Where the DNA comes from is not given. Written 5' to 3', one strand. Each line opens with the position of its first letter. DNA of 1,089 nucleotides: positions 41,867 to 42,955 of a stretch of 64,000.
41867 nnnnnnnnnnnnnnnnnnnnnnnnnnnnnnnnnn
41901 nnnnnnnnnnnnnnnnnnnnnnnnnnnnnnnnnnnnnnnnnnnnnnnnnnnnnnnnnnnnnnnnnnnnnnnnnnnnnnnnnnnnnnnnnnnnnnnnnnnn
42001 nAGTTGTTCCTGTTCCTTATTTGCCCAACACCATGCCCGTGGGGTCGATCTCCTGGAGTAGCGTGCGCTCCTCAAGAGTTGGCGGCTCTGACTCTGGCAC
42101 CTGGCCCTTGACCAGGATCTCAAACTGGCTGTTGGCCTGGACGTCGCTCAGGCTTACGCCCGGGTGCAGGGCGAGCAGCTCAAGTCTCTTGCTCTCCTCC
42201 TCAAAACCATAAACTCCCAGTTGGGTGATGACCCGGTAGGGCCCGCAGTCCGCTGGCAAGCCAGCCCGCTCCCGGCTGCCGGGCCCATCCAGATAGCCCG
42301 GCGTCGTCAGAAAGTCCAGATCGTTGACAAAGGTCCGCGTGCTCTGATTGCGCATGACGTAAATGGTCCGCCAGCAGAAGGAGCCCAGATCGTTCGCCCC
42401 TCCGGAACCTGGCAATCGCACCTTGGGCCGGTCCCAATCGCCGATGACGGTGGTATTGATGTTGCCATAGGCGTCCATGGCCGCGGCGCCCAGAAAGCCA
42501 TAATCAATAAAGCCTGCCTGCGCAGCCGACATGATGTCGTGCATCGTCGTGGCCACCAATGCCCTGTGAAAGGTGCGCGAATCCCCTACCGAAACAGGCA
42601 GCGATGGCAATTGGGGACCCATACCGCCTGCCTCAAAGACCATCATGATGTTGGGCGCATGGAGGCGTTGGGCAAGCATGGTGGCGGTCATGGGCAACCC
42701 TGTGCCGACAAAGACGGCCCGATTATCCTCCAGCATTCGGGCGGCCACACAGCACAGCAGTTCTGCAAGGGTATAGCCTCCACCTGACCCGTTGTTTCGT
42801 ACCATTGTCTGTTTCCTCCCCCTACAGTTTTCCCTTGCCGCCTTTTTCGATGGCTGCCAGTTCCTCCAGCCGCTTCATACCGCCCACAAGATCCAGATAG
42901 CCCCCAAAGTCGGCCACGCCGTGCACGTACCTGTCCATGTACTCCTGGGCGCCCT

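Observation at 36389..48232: Uncharacterised metabolic gene cluster: B12-radical SAM, two DAO oxidoreductases, short TPP decarboxylase, CoA-transferase A/B, BKACE enzyme, truncated GH3 amido-synthetase and a second TPP enzyme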

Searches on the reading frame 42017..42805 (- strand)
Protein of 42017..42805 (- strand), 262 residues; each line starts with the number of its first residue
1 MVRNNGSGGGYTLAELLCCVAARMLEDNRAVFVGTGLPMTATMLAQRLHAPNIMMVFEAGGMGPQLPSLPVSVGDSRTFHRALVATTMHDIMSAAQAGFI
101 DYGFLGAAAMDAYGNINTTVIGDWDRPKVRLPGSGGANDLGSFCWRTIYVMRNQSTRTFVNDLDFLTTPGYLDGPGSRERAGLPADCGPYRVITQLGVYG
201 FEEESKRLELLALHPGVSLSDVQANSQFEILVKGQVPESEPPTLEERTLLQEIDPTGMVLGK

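Call 4: search_protein_families(library=pfam, proteins=[window:42017-42805:-], max_evalue=0.01)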
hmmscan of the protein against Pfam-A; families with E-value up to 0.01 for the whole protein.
window:42017-42805:- (262 aa): 1 family
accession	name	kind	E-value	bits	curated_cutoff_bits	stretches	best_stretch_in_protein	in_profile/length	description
PF01144.29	CoA_trans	-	1.3e-22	80.7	23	1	21-225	8-217/217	Coenzyme A transferase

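Call 6: search_protein_families(library=ncbifam, proteins=[window:42017-42805:-], max_evalue=0.001)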
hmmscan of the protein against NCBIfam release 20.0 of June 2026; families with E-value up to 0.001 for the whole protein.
window:42017-42805:- (262 aa): 1 family
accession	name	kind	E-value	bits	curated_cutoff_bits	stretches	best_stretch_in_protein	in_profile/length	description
TIGR02428.1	pcaJ_scoB_fam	subfamily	2.2e-05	24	243.55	0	21-154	10-144/207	3-oxoacid CoA-transferase subunit B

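Call 52: search_solved_structures(query=window:42017-42805:-, max_evalue=0.001, show_alignments=1)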
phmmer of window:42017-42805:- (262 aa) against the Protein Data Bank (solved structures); distinct sequences matched with E-value up to 0.001: 9.
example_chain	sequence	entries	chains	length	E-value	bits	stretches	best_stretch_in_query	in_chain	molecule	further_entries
1poi_B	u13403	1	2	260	1.1e-47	165.6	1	10-256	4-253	GLUTACONATE COENZYME A-TRANSFERASE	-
5n02_D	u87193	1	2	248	3.3e-21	78.9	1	12-257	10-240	Glutaconate CoA-transferase family, subunit B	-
5n01_D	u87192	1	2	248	3.3e-21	78.9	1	12-257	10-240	Glutaconate CoA-transferase family, subunit B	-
5n00_B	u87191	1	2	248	4.5e-21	78.4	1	12-257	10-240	Glutaconate CoA-transferase family, subunit B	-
5n03_D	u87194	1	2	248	6.1e-21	78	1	12-257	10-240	Glutaconate CoA-transferase family, subunit B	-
5mzw_D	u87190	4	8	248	1.2e-20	77.1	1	12-257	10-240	Glutaconate CoA-transferase family, subunit B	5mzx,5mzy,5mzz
6con_B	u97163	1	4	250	9.2e-12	47.9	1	15-256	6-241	CoA-transferase subunit beta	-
6co6_B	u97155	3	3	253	3.6e-10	42.7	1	103-256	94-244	Probable CoA-transferase beta subunit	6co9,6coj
3rrl_B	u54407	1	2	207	0.00017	24.1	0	17-229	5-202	Succinyl-CoA:3-ketoacid-coenzyme A transferase subunit B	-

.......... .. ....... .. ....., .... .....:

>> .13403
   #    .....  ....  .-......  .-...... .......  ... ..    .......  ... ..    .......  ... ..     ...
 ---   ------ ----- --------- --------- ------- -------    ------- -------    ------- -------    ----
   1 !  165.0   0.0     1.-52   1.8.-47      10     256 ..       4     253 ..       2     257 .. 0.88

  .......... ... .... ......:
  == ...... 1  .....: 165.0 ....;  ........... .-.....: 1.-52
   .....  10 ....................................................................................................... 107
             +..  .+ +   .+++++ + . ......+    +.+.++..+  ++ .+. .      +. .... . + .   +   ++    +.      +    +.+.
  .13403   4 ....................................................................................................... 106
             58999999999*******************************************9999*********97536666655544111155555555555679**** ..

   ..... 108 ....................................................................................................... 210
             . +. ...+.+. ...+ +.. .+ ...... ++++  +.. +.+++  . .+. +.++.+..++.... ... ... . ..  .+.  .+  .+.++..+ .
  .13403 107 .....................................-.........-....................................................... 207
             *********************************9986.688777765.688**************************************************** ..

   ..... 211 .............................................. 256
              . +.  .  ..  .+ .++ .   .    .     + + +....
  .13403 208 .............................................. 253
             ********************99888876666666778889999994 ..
